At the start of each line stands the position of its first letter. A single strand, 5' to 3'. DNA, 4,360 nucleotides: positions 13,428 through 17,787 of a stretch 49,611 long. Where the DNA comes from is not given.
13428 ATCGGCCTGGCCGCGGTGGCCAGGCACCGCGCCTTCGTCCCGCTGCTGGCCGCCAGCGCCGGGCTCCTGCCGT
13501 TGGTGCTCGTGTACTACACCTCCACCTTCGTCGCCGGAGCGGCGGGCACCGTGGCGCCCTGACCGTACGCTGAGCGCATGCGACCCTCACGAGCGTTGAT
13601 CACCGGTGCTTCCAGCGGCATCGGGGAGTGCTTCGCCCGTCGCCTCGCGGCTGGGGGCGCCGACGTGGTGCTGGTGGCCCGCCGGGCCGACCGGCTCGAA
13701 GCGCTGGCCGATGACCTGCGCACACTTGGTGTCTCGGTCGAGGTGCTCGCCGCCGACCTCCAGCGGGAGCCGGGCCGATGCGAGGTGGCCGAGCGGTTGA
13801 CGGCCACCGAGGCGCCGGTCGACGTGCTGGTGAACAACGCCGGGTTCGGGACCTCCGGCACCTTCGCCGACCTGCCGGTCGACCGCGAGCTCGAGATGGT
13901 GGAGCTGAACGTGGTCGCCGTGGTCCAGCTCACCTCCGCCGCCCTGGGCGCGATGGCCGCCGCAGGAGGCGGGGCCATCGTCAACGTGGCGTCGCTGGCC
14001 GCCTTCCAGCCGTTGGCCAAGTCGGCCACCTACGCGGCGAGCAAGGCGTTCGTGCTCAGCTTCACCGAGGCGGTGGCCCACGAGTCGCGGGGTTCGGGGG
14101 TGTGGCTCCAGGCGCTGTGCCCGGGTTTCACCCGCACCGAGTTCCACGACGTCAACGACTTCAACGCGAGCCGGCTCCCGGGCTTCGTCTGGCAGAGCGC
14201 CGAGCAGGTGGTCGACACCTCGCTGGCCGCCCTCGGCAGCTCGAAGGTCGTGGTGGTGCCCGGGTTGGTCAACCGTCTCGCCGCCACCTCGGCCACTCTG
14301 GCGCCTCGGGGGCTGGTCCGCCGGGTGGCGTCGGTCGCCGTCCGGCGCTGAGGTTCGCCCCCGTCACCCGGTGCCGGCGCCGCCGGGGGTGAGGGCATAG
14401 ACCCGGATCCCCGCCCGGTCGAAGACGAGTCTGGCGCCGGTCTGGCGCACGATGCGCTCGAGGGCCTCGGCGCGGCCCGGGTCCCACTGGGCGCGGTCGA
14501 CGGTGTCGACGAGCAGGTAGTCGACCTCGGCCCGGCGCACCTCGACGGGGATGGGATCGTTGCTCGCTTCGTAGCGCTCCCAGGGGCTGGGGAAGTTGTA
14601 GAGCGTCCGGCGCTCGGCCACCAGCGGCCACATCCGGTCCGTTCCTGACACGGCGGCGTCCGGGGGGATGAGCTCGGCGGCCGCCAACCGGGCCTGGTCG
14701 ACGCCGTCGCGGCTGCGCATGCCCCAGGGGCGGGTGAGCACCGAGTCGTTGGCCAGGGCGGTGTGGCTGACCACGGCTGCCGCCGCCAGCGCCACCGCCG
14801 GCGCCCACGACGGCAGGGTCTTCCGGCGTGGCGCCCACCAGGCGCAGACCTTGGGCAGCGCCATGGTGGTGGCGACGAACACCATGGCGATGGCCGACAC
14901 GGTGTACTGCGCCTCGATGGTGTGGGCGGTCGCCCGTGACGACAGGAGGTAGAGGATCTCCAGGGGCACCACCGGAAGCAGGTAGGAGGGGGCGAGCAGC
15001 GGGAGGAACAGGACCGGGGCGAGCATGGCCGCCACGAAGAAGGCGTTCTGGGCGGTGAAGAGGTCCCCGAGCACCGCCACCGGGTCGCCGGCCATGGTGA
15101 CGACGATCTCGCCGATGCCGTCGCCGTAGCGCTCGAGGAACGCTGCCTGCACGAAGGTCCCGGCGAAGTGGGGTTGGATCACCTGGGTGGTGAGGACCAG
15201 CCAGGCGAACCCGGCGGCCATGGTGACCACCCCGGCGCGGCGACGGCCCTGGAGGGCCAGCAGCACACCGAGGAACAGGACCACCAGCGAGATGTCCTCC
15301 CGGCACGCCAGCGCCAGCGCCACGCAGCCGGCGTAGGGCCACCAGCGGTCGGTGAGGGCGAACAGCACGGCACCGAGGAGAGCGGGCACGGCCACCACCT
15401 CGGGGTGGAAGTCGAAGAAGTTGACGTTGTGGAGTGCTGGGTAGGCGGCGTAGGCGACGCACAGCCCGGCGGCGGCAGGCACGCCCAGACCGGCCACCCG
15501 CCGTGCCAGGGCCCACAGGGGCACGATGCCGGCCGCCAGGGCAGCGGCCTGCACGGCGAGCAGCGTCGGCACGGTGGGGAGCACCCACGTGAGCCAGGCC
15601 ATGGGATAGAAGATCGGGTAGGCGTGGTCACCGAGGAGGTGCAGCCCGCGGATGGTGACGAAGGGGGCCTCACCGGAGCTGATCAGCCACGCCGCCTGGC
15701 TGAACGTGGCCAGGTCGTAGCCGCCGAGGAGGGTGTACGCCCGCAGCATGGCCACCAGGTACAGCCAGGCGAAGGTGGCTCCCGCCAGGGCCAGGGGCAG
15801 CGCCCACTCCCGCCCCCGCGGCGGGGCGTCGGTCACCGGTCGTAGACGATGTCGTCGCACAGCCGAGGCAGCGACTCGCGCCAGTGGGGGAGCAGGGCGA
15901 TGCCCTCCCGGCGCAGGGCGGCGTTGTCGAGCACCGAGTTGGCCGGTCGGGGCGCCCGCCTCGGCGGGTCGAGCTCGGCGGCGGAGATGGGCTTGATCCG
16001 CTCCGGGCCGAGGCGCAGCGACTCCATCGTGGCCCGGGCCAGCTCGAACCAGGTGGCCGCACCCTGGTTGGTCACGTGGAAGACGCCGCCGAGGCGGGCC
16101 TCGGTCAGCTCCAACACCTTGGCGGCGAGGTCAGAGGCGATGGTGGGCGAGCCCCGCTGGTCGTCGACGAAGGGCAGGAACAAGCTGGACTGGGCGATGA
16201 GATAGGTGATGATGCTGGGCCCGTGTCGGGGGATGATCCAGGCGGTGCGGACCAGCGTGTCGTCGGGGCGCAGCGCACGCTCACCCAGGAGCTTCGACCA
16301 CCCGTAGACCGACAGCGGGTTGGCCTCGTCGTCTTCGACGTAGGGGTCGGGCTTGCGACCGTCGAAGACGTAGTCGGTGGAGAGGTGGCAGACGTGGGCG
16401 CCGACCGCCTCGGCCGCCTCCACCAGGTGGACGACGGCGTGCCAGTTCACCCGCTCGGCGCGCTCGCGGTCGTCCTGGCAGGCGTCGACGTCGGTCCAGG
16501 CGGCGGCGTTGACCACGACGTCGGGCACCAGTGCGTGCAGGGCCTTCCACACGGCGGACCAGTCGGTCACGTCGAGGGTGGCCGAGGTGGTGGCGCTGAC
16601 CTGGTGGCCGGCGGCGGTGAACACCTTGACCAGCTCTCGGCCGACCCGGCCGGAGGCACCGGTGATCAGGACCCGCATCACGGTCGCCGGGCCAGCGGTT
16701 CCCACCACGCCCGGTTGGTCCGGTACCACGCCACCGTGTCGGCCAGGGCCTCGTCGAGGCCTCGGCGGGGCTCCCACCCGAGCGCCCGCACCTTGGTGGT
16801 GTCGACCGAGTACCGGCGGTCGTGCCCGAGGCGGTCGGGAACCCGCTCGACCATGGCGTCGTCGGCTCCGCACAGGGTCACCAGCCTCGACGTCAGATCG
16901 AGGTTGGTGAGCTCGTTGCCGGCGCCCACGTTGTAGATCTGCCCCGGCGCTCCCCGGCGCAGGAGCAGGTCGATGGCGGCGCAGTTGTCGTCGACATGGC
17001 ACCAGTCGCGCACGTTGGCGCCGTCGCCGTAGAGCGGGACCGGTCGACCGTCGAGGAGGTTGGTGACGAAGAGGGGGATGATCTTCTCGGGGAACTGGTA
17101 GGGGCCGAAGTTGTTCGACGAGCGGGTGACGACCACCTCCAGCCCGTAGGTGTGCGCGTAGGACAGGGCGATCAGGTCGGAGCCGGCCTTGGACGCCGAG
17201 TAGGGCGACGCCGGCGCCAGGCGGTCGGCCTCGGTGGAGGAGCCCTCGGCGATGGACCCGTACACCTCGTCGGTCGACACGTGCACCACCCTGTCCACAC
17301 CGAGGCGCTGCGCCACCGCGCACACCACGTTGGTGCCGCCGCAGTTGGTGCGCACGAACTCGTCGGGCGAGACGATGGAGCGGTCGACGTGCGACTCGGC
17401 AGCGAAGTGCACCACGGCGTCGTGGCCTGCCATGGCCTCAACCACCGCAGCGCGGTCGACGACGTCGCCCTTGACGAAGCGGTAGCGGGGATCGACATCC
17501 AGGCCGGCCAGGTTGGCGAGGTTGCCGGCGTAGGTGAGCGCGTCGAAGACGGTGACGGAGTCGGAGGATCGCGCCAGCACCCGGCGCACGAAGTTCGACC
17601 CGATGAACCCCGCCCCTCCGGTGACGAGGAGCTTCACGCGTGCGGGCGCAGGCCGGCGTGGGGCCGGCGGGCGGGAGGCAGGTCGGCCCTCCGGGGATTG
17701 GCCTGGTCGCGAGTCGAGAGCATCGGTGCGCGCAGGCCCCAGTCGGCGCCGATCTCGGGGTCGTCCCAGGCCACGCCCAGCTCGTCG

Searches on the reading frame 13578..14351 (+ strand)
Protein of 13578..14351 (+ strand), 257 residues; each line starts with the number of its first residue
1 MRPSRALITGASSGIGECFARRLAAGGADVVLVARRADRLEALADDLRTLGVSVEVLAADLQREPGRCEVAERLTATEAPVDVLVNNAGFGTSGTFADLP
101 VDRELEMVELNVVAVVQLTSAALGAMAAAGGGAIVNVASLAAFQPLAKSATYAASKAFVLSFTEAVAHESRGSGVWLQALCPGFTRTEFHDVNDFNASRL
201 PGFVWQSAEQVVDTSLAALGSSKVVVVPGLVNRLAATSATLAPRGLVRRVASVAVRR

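Call 54: search_protein_families(library=pfam, proteins=[window:13578-14351:+], max_evalue=0.0001)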
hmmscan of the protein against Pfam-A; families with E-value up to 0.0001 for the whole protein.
window:13578-14351:+ (257 aa): 4 families
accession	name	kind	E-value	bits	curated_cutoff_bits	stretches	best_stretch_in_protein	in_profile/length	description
PF00106.31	adh_short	-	2.8e-47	161.1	26.6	1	6-190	3-187/195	short chain dehydrogenase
PF13561.12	adh_short_C2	-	8.5e-29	101.2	27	1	10-191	1-182/236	Enoyl-(Acyl carrier protein) reductase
PF08659.16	KR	-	2.1e-11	44.5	22.6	1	6-166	3-163/180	KR domain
PF01370.27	Epimerase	-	2.8e-05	24.1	20.9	1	6-171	1-161/240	NAD dependent epimerase/dehydratase family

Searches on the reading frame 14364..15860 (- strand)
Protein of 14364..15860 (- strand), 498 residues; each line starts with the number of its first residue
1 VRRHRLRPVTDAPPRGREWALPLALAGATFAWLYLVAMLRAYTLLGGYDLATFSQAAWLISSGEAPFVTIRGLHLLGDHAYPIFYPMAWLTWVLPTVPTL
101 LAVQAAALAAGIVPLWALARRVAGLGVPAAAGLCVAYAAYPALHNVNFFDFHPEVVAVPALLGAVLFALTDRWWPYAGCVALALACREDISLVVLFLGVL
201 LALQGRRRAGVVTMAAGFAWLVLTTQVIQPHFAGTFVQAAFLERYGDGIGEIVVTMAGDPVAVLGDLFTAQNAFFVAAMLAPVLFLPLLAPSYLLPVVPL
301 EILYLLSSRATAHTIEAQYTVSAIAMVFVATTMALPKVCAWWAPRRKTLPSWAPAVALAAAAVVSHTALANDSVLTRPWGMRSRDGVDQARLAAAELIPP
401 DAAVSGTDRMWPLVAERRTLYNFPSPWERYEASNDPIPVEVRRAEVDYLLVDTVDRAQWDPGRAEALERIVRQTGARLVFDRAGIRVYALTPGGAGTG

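Call 54: search_protein_families(library=pfam, proteins=[window:14364-15860:-], max_evalue=0.0001)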
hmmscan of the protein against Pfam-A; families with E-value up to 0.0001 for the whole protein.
window:14364-15860:- (498 aa): 1 family
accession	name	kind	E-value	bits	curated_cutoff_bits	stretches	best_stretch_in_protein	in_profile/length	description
PF09852.15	DUF2079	-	2e-74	251.8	28.2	1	40-459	1-429/459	Predicted membrane protein (DUF2079)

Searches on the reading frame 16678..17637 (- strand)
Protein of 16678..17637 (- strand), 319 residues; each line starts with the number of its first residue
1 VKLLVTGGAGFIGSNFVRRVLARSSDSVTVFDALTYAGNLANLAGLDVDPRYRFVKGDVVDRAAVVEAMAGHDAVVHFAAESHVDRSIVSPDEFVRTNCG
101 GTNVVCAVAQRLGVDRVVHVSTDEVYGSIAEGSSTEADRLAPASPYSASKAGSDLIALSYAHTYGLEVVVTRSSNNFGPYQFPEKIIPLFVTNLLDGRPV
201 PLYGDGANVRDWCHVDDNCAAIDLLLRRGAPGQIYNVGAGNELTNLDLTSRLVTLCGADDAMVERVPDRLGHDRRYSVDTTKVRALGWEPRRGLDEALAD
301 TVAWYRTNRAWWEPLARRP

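Call 54: search_protein_families(library=pfam, proteins=[window:16678-17637:-], max_evalue=0.0001)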
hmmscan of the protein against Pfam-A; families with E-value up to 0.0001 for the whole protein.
window:16678-17637:- (319 aa): 7 families
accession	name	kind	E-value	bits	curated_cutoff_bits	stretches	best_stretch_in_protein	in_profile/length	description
PF16363.11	GDP_Man_Dehyd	-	1.1e-68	232.6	27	1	4-300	1-331/332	GDP-mannose 4,6 dehydratase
PF01370.27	Epimerase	-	4.3e-65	219.9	20.9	1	4-238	2-240/240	NAD dependent epimerase/dehydratase family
PF02719.21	Polysacc_synt_2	-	1.9e-21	77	20.2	1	3-260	1-251/293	Polysaccharide biosynthesis protein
PF01073.25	3Beta_HSD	-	2.6e-20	73.1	22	1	4-220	1-222/280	3-beta hydroxysteroid dehydrogenase/isomerase family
PF04321.23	RmlD_sub_bind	-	6.7e-14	52.1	27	1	1-157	1-136/287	RmlD substrate binding domain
PF13460.12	NAD_binding_10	-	1.2e-10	42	27.2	1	7-133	1-109/184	NAD(P)H-binding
PF07993.18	NAD_binding_4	-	6.6e-10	39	20.1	1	5-175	1-206/258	Male sterility protein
